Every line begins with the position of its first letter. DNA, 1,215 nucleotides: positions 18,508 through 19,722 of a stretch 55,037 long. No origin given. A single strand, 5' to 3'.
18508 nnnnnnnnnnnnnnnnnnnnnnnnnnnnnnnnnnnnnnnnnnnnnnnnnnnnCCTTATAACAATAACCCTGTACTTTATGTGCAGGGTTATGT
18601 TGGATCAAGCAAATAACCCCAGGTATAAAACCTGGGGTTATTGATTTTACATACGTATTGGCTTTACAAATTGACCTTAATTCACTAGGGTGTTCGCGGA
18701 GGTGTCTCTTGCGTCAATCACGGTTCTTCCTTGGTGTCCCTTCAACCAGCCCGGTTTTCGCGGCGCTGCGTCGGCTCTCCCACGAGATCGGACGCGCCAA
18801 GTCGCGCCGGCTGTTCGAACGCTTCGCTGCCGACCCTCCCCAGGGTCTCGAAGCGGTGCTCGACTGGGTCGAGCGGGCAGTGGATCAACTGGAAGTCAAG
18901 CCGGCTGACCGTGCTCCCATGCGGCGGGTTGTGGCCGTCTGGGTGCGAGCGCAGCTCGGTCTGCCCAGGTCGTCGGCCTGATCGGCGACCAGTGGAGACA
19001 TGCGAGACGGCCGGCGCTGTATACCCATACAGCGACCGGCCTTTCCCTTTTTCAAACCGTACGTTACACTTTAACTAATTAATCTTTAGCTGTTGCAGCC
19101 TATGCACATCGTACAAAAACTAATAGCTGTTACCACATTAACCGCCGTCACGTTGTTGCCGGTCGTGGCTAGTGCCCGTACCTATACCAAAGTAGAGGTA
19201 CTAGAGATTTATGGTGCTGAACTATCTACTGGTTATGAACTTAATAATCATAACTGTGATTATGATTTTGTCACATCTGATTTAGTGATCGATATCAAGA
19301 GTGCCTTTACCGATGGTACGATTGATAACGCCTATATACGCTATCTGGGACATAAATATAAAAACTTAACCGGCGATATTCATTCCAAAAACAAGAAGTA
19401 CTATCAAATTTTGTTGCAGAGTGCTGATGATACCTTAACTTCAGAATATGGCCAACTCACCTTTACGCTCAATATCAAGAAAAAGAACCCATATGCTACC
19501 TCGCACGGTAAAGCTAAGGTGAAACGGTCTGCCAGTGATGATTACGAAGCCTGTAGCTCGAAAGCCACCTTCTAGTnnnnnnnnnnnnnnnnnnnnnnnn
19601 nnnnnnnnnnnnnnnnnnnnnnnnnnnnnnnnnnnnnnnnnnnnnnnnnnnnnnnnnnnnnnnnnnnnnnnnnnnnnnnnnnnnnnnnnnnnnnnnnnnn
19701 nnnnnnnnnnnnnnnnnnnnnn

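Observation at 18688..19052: Abrupt ~360-bp high-GC island with coding-like periodicity and its own terminator, downstream of ftsZ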

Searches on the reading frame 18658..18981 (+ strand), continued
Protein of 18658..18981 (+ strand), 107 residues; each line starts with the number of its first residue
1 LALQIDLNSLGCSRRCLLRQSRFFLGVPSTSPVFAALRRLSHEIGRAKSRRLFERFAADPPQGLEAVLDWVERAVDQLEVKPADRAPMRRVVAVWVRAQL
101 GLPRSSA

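Call 102: search_dna_similar(query=window:18709-18978:+, collection=phages, mode=protein, max_evalue=1)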
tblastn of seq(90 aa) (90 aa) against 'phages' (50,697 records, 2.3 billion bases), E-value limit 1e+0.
Records with a match: 1; places in all: 1; records where one place covers at least 80% of the query: 0.
Best place of each record, by identity: <60% 1.
By first word of the organism name: Microbacterium 1.
By host as written in the record: Microbacterium foliorum NRRL B-24224 SEA 1.
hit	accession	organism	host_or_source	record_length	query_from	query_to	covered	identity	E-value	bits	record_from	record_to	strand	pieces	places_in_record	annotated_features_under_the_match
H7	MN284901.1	Microbacterium phage YuuY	Microbacterium foliorum NRRL B-24224 SEA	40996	10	55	51%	35.5%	1e-1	35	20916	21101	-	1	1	28: hypothetical protein | 29: hypothetical protein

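Call 103: find_related_loci(query=A3, collection=viral_contigs, flank=5000)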
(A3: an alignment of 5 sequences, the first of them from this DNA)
Query A3 (90 aa) in viral_contigs; peptide patterns used: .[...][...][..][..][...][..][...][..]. (x = any residue, [..] = any of these).
75 stretches matched a pattern, but none encodes a relative of the query by tblastn (E <= 1e-3).
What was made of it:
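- Tried and rejected: A profile scan of viral contigs (call 103).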

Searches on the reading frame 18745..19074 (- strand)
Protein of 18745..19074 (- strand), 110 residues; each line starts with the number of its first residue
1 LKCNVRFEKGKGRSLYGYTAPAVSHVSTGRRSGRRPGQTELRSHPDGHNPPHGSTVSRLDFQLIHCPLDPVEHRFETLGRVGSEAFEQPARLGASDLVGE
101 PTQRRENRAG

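Call 12: search_protein_families(library=pfam, max_evalue=1, proteins=[window:18745-19074:-])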
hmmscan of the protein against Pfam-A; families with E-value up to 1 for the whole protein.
seq(110 aa): 0 families

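Call 44: search_protein_families(library=ncbifam, max_evalue=10, proteins=[window:18745-19074:-])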
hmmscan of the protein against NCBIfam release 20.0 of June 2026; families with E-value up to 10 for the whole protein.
seq(110 aa): 0 families

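Call 45: search_protein_families(library=phrogs, max_evalue=10, proteins=[window:18745-19074:-])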
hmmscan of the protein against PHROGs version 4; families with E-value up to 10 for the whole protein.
seq(110 aa): 1 family
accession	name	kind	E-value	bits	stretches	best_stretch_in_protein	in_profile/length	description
phrog_24607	-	tail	0.076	12.4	1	5-59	405-459/674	tail protein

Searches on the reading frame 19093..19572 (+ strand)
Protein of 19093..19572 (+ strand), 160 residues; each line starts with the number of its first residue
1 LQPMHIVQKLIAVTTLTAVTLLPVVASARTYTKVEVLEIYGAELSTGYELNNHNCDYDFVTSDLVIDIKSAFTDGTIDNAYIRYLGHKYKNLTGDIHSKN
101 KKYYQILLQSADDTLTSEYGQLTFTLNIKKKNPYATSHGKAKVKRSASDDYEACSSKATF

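Call 30: search_protein_families(library=pfam, max_evalue=0.01, proteins=[window:19093-19572:+])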
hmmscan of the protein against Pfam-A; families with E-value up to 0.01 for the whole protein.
window:19093-19572:+ (160 aa): 0 families

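Call 45: search_protein_families(library=phrogs, max_evalue=10, proteins=[window:19093-19572:+])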
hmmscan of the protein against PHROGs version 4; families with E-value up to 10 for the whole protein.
window:19093-19572:+ (160 aa): 2 families
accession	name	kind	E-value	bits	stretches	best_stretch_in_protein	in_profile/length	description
phrog_13326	-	unknown function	0.22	12.6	1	64-148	46-129/151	-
phrog_17739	-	unknown function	1.1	10.2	1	124-145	11-32/35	-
